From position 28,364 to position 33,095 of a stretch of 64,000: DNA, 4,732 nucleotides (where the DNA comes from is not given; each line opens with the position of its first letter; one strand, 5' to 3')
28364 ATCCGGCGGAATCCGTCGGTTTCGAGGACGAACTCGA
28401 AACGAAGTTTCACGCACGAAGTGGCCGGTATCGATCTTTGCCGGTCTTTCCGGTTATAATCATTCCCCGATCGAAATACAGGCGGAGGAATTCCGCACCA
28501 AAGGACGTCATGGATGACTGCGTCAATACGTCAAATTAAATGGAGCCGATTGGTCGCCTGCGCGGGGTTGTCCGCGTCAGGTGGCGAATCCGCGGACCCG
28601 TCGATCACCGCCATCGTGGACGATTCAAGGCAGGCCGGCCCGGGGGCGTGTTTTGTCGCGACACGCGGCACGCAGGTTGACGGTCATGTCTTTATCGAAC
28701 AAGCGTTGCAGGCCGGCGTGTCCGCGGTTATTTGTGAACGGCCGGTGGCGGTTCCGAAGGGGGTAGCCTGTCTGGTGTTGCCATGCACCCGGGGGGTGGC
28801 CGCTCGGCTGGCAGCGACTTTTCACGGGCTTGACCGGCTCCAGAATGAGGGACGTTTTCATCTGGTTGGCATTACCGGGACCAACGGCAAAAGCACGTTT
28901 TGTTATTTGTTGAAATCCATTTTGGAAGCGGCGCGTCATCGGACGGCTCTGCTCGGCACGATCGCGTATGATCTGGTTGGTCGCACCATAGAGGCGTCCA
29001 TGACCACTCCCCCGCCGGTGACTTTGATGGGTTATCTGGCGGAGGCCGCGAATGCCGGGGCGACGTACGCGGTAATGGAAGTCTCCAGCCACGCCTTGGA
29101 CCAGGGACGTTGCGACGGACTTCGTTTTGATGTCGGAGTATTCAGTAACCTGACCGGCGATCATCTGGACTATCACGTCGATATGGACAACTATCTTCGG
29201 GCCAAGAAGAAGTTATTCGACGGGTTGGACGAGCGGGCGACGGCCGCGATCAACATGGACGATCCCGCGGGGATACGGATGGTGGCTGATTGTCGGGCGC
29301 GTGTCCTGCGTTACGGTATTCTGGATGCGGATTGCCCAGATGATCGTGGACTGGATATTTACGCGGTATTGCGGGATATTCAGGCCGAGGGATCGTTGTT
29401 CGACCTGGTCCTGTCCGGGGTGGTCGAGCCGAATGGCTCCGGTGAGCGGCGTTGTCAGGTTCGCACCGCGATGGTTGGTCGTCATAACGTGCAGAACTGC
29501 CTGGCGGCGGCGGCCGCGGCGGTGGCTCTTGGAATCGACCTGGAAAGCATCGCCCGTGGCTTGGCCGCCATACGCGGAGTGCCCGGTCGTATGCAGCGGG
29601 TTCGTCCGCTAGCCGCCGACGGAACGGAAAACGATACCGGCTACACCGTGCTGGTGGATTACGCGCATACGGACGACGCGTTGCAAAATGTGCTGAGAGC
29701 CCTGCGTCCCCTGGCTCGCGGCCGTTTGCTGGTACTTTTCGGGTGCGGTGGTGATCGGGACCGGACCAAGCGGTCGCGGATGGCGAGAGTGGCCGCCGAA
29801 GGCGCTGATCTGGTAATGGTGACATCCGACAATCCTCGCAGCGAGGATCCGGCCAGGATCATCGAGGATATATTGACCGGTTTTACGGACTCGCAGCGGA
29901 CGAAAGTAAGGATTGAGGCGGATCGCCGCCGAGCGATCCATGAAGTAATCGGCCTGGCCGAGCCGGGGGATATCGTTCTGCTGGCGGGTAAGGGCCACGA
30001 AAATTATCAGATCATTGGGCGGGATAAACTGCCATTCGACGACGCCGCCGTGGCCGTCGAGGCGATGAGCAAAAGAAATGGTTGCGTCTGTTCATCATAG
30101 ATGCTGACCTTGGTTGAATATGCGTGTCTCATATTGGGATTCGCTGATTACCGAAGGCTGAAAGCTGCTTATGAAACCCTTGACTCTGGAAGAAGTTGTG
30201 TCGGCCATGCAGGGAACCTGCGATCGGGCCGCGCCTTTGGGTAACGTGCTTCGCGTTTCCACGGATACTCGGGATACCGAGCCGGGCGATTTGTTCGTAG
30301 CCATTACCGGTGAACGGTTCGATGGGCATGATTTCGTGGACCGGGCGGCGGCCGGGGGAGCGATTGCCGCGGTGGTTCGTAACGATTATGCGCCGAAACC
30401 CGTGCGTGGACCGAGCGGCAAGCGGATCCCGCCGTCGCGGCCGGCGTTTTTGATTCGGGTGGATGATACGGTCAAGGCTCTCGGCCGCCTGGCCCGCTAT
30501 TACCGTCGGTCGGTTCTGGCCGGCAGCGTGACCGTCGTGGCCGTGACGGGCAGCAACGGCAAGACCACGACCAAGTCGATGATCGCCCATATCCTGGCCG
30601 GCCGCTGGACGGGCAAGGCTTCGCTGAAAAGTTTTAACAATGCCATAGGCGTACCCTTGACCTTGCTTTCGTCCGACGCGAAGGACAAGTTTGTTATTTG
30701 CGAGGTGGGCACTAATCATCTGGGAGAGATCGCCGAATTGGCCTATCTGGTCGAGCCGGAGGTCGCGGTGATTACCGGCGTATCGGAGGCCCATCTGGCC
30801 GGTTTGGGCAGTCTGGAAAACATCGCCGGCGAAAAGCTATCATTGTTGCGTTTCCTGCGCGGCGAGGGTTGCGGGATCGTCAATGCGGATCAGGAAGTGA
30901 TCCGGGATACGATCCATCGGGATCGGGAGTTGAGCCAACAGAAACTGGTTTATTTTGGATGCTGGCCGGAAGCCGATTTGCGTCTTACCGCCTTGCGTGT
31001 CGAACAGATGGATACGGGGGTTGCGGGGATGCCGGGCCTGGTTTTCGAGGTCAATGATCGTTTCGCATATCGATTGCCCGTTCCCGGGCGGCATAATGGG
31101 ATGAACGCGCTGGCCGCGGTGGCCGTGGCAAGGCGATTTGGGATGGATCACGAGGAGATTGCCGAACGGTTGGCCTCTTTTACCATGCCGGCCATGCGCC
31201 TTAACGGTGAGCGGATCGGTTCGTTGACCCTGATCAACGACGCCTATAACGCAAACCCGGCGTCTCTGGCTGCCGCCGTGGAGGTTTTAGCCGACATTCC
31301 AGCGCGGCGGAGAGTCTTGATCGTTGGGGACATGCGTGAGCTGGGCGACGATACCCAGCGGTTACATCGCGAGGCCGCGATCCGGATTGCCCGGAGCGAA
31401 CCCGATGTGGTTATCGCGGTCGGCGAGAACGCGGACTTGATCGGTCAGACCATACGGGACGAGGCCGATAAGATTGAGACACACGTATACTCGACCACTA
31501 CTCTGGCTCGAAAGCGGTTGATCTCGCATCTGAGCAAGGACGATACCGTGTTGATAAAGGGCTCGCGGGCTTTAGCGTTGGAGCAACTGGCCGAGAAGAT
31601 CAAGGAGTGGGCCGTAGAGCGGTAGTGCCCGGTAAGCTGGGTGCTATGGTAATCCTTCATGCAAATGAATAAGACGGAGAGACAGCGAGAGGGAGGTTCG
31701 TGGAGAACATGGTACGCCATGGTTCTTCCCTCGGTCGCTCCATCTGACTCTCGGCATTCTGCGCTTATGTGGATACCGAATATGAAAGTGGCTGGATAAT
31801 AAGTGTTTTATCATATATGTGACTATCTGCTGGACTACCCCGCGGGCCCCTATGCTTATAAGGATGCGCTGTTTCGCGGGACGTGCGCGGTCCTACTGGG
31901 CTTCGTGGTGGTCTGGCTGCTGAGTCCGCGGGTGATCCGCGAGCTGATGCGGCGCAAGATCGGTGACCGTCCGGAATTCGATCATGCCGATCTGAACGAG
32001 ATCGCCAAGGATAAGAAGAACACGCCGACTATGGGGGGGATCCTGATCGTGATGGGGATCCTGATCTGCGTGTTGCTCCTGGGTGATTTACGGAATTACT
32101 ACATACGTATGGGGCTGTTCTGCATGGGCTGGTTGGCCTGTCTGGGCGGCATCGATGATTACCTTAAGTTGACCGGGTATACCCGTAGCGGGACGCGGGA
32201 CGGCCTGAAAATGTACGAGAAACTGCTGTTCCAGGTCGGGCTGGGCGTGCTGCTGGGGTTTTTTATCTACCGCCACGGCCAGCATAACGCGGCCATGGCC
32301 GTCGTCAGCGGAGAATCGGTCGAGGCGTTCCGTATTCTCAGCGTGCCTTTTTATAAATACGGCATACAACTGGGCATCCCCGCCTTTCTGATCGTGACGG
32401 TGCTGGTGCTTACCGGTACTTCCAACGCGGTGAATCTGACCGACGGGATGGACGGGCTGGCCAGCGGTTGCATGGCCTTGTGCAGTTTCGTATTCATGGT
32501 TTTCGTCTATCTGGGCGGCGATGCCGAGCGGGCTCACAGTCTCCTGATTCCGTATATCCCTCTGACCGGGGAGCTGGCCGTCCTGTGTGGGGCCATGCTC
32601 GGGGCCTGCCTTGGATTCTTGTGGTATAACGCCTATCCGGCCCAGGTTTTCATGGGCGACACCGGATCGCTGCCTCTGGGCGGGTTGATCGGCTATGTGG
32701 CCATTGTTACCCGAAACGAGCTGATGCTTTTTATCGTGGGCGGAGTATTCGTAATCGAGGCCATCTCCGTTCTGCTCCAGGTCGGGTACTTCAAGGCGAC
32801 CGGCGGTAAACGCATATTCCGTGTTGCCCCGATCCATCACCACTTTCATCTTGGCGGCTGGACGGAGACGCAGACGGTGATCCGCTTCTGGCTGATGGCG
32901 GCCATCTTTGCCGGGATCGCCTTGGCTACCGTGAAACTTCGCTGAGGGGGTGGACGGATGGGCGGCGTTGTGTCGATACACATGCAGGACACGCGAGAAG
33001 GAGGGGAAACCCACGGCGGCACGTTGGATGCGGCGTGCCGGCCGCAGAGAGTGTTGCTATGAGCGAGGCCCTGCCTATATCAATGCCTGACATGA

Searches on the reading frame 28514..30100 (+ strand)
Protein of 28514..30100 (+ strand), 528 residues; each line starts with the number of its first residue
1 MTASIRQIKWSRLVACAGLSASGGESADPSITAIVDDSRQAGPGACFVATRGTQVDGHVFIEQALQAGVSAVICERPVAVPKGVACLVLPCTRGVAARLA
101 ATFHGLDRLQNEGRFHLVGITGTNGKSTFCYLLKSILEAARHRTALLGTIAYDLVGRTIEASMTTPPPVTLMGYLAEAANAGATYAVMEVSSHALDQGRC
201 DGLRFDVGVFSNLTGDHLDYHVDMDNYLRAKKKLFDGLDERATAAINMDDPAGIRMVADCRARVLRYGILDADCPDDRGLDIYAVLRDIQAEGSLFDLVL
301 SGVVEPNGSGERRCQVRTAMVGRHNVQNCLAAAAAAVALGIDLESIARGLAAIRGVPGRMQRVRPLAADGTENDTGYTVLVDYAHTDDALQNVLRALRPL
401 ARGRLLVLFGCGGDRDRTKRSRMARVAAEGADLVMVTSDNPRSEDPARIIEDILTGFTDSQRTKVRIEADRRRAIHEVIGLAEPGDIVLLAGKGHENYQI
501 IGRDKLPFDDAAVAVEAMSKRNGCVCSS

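Call 96: search_protein_families(library=pfam, proteins=[window:28514-30100:+], max_evalue=0.00001)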
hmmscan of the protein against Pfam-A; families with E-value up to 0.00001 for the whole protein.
window:28514-30100:+ (528 aa): 3 families
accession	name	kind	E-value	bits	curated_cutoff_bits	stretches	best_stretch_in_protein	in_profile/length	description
PF08245.18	Mur_ligase_M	-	5e-46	157.6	24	1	120-336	1-200/200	Mur ligase middle domain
PF02875.26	Mur_ligase_C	-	2.3e-30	106.5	28.4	1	374-494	9-127/127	Mur ligase, glutamate ligase domain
PF01225.30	Mur_ligase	-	1.9e-09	38.2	21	1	31-80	2-63/95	Mur ligase family, catalytic domain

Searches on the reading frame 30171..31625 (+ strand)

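Call 96: search_protein_families(library=pfam, proteins=[window:30171-31625:+], max_evalue=0.00001)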
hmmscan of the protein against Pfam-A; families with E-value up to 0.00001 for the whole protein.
window:30171-31625:+ (484 aa): 3 families
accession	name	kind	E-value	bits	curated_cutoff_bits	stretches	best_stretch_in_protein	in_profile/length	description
PF08245.18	Mur_ligase_M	-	2.6e-39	135.7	24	1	125-320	1-200/200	Mur ligase middle domain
PF02875.26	Mur_ligase_C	-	1.6e-19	71.5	28.4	1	350-466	10-127/127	Mur ligase, glutamate ligase domain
PF01225.30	Mur_ligase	-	1.2e-07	32.4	21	1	29-111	5-94/95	Mur ligase family, catalytic domain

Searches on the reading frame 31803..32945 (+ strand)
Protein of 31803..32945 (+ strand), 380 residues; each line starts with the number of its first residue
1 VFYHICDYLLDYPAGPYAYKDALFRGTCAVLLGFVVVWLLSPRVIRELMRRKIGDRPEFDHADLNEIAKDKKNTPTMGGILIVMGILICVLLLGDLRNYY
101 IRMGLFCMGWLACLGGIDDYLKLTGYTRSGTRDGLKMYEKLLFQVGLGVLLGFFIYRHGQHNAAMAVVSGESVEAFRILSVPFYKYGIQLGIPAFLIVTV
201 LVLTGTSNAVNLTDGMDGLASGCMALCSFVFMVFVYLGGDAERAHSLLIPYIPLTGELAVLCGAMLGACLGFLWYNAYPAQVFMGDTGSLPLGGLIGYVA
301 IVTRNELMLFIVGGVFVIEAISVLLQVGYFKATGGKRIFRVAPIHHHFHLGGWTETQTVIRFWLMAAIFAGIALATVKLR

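Call 96: search_protein_families(library=pfam, proteins=[window:31803-32945:+], max_evalue=0.00001)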
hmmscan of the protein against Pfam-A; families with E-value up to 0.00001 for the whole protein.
window:31803-32945:+ (380 aa): 1 family
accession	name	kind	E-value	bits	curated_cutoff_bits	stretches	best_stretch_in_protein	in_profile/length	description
PF00953.26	Glycos_transf_4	-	1e-30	107.3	27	1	105-302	5-158/160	Glycosyl transferase family 4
